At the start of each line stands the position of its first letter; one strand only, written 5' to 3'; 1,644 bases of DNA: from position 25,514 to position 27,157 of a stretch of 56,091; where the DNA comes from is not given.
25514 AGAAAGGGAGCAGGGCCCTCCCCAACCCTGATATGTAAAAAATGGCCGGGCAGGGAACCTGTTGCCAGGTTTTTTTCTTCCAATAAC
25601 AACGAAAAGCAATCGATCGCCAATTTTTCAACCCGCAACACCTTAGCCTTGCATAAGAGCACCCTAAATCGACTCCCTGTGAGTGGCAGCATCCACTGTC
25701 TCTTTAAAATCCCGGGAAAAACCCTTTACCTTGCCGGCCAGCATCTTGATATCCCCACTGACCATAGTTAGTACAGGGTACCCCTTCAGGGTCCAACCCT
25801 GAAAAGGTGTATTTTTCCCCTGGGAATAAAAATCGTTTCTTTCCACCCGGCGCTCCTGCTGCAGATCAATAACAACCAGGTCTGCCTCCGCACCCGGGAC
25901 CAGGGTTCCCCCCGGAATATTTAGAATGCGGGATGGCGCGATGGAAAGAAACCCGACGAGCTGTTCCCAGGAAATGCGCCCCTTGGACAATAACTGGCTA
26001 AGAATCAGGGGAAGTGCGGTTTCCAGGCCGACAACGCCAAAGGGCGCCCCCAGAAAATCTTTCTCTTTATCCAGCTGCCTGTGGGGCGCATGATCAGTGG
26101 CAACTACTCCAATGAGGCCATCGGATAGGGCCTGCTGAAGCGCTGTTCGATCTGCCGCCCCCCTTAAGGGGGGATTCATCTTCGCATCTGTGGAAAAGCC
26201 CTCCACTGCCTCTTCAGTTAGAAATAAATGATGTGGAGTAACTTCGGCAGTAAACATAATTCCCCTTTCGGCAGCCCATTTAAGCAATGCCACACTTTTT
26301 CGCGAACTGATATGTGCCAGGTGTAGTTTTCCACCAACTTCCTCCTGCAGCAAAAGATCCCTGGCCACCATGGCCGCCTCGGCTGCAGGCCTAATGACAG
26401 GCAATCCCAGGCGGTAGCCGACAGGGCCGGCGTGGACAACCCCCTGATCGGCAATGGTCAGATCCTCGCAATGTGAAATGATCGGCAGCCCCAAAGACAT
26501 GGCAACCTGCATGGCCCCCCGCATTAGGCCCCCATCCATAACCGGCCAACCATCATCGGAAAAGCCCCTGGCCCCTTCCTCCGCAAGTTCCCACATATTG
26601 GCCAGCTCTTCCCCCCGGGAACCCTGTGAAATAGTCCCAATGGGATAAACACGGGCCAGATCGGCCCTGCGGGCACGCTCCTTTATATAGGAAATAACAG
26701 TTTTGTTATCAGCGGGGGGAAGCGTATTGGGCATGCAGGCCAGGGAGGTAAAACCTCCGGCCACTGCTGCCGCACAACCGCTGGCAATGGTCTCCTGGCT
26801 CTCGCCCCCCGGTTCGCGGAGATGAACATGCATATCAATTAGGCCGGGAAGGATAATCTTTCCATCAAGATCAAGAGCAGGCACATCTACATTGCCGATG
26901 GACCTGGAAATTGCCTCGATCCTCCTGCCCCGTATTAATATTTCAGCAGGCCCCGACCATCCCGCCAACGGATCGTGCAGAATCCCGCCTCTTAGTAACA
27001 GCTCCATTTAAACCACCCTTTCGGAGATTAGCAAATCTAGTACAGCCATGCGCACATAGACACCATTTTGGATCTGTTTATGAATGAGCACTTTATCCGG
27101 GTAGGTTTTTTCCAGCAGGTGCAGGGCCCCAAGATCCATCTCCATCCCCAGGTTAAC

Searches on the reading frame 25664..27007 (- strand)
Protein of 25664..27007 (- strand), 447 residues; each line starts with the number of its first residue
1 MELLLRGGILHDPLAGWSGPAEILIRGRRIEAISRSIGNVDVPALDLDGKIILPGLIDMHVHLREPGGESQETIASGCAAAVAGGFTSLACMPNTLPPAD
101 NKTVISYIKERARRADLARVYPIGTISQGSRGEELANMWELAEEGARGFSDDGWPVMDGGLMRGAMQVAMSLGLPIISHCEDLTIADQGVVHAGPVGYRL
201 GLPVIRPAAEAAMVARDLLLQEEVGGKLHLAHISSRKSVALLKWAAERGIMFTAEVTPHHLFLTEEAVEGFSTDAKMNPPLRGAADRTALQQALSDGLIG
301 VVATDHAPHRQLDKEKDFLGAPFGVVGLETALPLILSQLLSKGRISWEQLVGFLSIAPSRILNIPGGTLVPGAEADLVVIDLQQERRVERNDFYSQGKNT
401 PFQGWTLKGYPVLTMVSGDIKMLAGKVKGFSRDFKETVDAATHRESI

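Call 33: search_protein_families(library=ncbifam, proteins=[window:25664-27007:-], max_evalue=1e-60)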
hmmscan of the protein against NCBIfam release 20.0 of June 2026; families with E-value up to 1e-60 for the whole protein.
window:25664-27007:- (447 aa): 17 families
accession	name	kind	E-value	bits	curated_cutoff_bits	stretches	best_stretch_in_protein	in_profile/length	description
NF006837.0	PRK09357.1-2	equivalog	1.2e-125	419.5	575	1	21-424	19-424/428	dihydroorotase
TIGR00857.1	pyrC_multi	subfamily_domain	3.3e-125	418.3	279.05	1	21-422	6-409/412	dihydroorotase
NF006841.0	PRK09357.2-2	equivalog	3.8e-122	408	640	1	16-420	14-415/421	dihydroorotase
NF006845.0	PRK09357.2-6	equivalog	4.1e-122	407.9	728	1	1-420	1-423/428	dihydroorotase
NF006844.0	PRK09357.2-5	equivalog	5.6e-121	404.5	701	1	2-420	3-418/422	dihydroorotase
NF006836.0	PRK09357.1-1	equivalog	1.3e-119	399.8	538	1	18-427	14-429/432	dihydroorotase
NF006843.0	PRK09357.2-4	equivalog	1.3e-118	396.6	786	1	1-422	1-420/431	dihydroorotase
NF006839.0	PRK09357.1-4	equivalog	7.9e-103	344.3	576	1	3-420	2-418/422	dihydroorotase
NF005791.0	PRK07627.1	equivalog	1.9e-94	317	442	1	1-421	1-421/425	dihydroorotase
NF006842.0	PRK09357.2-3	equivalog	2e-94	316.7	695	1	44-421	49-437/440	dihydroorotase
NF006558.0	PRK09059.1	equivalog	3.3e-92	309.3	645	1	10-419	12-424/430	dihydroorotase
NF006838.0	PRK09357.1-3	equivalog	2.1e-85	287.1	644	1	1-421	1-420/423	dihydroorotase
NF005614.0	PRK07369.1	equivalog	2e-82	277.2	456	1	10-410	11-412/419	dihydroorotase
NF002668.0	PRK02382.1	equivalog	3.9e-75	253.2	452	1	21-428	14-417/436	dihydroorotase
NF005751.0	PRK07575.1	equivalog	4.3e-72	243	529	0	176-429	175-427/440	dihydroorotase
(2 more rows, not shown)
